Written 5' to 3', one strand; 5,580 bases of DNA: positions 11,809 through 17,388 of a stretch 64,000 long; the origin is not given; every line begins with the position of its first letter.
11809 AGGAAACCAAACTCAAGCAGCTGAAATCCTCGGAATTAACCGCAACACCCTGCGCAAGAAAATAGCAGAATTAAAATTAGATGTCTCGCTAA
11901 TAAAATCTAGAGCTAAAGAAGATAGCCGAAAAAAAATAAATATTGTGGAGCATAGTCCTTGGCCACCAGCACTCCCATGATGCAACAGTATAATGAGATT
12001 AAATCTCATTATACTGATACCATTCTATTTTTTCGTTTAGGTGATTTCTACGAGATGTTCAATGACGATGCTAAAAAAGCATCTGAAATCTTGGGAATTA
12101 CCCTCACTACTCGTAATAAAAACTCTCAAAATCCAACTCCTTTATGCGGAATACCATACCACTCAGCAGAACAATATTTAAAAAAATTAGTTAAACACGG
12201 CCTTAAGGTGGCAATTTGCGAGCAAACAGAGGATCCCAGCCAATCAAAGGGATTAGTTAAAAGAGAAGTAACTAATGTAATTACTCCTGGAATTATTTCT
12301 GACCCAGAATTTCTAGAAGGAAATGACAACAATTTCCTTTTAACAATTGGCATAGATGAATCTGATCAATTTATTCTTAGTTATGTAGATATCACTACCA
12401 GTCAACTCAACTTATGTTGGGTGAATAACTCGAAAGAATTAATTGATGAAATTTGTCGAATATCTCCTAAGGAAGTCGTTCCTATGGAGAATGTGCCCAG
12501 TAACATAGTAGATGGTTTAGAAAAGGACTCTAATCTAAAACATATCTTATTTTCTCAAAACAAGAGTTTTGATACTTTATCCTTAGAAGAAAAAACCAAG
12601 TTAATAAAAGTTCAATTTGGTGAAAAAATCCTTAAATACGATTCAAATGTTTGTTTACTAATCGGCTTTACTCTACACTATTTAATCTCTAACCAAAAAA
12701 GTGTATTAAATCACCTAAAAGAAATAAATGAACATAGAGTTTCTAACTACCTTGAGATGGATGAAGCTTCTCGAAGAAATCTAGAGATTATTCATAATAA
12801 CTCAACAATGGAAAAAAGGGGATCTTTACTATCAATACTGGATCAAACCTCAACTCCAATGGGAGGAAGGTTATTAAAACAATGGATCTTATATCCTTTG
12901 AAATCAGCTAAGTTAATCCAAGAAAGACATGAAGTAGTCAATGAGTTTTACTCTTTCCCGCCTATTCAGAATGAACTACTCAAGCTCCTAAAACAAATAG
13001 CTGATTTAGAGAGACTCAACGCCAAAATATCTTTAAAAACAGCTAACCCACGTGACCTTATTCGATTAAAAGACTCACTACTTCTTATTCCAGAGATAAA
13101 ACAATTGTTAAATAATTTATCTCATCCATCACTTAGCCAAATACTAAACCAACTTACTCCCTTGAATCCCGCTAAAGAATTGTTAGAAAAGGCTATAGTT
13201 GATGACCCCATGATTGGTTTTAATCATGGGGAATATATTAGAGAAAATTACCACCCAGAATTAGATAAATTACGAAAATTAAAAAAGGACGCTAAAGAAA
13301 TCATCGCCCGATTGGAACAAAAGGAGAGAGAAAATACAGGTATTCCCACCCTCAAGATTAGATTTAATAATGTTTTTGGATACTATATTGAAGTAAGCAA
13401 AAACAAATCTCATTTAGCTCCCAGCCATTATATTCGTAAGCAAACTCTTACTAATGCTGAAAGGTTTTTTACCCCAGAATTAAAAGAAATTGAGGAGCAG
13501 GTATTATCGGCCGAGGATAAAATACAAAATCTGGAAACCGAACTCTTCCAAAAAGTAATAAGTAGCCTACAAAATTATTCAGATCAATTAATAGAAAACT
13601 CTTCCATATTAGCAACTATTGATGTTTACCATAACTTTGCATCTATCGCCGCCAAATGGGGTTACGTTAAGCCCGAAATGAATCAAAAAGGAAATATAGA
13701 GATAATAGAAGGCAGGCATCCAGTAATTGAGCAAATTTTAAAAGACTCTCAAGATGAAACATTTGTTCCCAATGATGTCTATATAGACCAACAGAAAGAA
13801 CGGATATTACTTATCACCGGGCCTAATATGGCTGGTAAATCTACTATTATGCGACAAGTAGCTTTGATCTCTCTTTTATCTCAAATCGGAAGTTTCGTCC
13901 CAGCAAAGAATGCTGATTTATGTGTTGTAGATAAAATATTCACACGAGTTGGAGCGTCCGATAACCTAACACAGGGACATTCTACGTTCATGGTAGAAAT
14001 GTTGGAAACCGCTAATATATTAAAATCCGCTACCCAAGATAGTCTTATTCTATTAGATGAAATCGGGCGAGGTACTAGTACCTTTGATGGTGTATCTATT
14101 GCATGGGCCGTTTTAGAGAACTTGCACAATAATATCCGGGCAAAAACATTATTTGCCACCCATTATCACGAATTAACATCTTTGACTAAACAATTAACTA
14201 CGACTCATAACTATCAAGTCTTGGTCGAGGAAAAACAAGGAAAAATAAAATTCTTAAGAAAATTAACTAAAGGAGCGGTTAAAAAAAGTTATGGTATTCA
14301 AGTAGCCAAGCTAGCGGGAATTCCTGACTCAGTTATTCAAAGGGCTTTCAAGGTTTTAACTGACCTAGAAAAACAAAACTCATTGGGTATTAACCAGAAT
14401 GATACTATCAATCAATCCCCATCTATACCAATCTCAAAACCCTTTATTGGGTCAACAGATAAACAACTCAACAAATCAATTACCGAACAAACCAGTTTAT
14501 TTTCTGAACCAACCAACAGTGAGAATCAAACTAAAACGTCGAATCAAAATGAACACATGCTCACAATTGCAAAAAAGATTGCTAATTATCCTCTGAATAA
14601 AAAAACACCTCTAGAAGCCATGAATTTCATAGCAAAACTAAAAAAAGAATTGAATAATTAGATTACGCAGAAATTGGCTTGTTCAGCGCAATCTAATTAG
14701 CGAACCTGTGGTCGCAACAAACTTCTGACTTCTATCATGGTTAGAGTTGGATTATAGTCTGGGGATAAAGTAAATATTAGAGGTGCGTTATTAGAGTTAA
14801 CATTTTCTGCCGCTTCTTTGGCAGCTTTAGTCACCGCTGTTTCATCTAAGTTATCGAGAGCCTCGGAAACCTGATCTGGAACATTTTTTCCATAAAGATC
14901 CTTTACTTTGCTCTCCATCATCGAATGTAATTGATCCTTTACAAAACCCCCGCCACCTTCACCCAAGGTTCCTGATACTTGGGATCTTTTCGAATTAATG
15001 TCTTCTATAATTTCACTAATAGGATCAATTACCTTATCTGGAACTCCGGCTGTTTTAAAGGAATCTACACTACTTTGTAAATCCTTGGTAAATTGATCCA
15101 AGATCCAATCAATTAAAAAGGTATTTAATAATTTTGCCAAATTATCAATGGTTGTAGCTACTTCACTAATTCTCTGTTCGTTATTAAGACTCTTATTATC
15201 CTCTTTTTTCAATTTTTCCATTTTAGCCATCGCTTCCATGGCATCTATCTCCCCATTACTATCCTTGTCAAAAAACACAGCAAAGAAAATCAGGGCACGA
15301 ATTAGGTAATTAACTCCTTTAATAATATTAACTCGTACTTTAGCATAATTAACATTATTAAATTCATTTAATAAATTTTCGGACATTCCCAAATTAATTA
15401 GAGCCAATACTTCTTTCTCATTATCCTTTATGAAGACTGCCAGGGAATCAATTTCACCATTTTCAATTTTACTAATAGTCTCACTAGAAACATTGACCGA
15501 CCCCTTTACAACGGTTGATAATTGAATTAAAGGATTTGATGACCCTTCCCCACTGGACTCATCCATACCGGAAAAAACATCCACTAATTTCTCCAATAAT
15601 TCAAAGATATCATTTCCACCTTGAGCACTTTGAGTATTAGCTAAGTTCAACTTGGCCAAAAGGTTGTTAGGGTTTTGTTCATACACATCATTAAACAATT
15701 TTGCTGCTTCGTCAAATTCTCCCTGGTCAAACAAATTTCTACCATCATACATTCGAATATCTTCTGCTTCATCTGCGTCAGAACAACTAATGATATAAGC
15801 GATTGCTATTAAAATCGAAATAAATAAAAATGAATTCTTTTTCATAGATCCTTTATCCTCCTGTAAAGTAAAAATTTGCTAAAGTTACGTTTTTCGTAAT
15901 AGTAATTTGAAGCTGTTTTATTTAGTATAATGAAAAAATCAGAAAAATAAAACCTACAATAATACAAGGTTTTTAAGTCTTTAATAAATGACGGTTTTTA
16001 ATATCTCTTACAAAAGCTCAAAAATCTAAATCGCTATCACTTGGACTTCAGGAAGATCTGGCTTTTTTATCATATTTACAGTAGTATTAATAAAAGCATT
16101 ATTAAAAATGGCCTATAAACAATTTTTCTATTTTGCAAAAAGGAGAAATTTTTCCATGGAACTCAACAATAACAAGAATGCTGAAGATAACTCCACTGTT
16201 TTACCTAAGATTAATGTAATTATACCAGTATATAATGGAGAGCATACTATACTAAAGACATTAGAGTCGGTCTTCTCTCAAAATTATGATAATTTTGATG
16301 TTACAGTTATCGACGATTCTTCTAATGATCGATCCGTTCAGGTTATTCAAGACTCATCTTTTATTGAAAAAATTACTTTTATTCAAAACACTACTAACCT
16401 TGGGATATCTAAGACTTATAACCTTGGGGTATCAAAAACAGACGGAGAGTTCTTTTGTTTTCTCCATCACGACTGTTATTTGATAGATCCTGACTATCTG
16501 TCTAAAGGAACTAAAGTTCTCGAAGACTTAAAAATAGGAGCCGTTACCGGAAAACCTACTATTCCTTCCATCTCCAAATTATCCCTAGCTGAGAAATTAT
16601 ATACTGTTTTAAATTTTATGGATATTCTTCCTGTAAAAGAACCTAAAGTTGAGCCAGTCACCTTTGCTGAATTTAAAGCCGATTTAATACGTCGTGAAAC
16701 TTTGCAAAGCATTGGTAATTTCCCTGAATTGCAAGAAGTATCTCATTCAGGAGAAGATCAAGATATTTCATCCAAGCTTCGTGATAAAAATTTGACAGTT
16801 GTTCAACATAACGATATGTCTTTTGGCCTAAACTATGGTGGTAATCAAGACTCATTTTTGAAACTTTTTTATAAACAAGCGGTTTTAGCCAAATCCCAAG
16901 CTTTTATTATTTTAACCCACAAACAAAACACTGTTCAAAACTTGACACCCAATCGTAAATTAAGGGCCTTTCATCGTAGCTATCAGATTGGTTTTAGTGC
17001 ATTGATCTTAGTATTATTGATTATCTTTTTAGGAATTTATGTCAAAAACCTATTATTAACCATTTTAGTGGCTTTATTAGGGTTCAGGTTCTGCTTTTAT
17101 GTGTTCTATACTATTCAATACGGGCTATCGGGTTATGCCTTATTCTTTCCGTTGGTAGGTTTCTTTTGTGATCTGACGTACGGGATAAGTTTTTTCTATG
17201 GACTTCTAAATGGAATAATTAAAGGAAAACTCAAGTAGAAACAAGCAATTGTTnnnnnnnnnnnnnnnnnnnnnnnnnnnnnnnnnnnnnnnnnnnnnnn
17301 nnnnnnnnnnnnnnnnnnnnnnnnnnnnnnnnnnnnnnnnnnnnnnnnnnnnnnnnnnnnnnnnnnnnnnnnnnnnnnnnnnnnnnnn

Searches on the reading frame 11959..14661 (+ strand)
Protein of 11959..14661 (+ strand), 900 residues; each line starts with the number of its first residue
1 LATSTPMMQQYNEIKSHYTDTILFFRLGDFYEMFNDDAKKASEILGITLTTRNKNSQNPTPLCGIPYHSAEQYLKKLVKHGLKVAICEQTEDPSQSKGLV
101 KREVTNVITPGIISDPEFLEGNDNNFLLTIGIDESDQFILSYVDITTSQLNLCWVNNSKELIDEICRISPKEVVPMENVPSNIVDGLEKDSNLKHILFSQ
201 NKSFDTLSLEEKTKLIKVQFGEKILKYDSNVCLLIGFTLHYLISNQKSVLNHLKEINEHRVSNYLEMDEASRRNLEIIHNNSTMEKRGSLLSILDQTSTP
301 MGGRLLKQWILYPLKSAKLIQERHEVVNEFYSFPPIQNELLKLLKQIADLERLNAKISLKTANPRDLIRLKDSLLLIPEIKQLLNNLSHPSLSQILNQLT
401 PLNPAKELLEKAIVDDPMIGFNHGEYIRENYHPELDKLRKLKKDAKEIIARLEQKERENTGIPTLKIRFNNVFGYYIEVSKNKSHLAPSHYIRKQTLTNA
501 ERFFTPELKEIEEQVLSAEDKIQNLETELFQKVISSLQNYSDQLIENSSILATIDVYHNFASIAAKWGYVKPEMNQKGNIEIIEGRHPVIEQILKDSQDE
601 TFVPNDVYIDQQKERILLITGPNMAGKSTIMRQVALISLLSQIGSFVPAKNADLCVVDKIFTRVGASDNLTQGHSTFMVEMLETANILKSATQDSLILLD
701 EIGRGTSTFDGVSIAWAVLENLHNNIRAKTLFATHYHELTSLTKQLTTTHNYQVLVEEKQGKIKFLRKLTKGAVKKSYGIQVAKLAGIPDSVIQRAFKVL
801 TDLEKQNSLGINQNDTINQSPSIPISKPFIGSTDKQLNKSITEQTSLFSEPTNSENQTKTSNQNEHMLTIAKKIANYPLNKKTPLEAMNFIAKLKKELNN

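Call 16: search_protein_families(library=ncbifam, proteins=[window:11959-14661:+], max_evalue=0.00001)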
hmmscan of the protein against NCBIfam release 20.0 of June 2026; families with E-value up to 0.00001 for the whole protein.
window:11959-14661:+ (900 aa): 4 families
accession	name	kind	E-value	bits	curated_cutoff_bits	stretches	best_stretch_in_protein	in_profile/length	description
NF003810.1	PRK05399.1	equivalog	0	1019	480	1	5-804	2-793/793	DNA mismatch repair protein MutS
TIGR01070.1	mutS1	equivalog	5.1e-292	971.2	641.7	1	5-895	2-839/840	DNA mismatch repair protein MutS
NF052383.1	ATPase_KamC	equivalog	1.9e-66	224.9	300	1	296-741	11-433/508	lysine 5,6-aminomutase reactivase ATPase KamC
TIGR01069.2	mutS2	equivalog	7.9e-59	199.8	400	1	296-806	20-517/790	endonuclease MutS2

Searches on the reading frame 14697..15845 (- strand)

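Call 16: search_protein_families(library=ncbifam, proteins=[window:14697-15845:-], max_evalue=0.00001)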
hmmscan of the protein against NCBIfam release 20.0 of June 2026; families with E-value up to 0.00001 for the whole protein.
window:14697-15845:- (382 aa): 0 families

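Call 51: search_protein_families(library=pfam, proteins=[window:14697-15845:-], max_evalue=0.0001)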
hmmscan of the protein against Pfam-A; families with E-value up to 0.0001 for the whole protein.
window:14697-15845:- (382 aa): 1 family
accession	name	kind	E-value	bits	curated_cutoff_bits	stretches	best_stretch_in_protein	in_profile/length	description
PF14559.12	TPR_19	-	5.1e-07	30.4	25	1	38-76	1-39/68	Tetratricopeptide repeat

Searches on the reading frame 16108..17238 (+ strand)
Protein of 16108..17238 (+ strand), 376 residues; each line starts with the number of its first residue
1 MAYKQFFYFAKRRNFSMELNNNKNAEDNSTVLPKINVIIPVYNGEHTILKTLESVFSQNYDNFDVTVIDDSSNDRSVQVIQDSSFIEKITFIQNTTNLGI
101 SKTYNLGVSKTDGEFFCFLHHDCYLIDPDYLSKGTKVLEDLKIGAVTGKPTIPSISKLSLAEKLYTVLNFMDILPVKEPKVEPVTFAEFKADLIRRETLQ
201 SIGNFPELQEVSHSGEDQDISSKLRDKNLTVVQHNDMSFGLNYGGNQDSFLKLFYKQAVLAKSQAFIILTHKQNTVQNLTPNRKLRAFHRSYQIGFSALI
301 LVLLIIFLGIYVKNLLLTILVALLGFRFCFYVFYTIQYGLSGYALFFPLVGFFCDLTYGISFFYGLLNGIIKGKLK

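Call 16: search_protein_families(library=ncbifam, proteins=[window:16108-17238:+], max_evalue=0.00001)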
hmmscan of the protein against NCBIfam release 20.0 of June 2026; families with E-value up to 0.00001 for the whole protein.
window:16108-17238:+ (376 aa): 17 families
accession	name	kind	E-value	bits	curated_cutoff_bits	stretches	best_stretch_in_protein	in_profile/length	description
TIGR03937.1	PgaC_IcaA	equivalog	7.3e-18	64.7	422.3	1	6-156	22-169/407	poly-beta-1,6-N-acetyl-D-glucosamine synthase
NF038299.1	EPS_HpsN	equivalog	4.7e-14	52.1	425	1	33-149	1-118/317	hormogonium polysaccharide biosynthesis glycosyltransferase HpsN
NF007482.0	PRK10073.1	equivalog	7.4e-14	51.5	423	1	33-124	6-97/334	glycosyltransferase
NF047683.1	TeichurnBiosyTuaG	equivalog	8.7e-14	51.8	400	1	33-124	6-98/252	teichuronic acid biosynthesis protein TuaG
TIGR04283.1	glyco_like_mftF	equivalog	9.9e-14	51.4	182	1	35-135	1-94/221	TIGR04283 family arsenosugar biosynthesis glycosyltransferase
NF053739.1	GlytfEpsEBac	equivalog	1.6e-13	50.3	450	1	33-118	1-88/265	glycosyltransferase EpsE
TIGR04242.1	nodulat_NodC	equivalog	2.1e-13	50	550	1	18-149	33-167/395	chitooligosaccharide synthase NodC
TIGR03965.1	mycofact_glyco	equivalog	1.2e-12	47.5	280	1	28-276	71-312/467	mycofactocin biosynthesis glycosyltransferase MftF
NF041875.1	EPS_EpsD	equivalog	1.2e-11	44.7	370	1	36-286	2-247/325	exopolysaccharide biosynthesis glycosyltransferase EpsD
TIGR03111.1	glyc2_xrt_Gpos1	hypoth_equivalog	4.4e-11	42.2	363.95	1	19-148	35-167/439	TIGR03111 family XrtG-associated glycosyltransferase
NF050050.1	ProtGlycPglI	equivalog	1.2e-10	41.3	500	1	33-127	2-98/306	GalNAc(5)-diNAcBac-PP-undecaprenol beta-1,3-glucosyltransferase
TIGR03472.1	HpnI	equivalog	1.4e-08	34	310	1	23-232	31-243/373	bacteriohopanetetrol glucosamine biosynthesis glycosyltransferase HpnI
NF041394.1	GtaseAglG_Halo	equivalog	2e-08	33.9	440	1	35-149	3-118/304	glucosyl-dolichyl phosphate glucuronosyltransferase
TIGR03469.1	HpnB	hypoth_equivalog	8.6e-08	31.6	379.25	1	18-81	28-93/386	hopene-associated glycosyltransferase HpnB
NF038302.1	EPS_HpsE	equivalog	2e-07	30.3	300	1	35-147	3-121/307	hormogonium polysaccharide biosynthesis glycosyltransferase HpsE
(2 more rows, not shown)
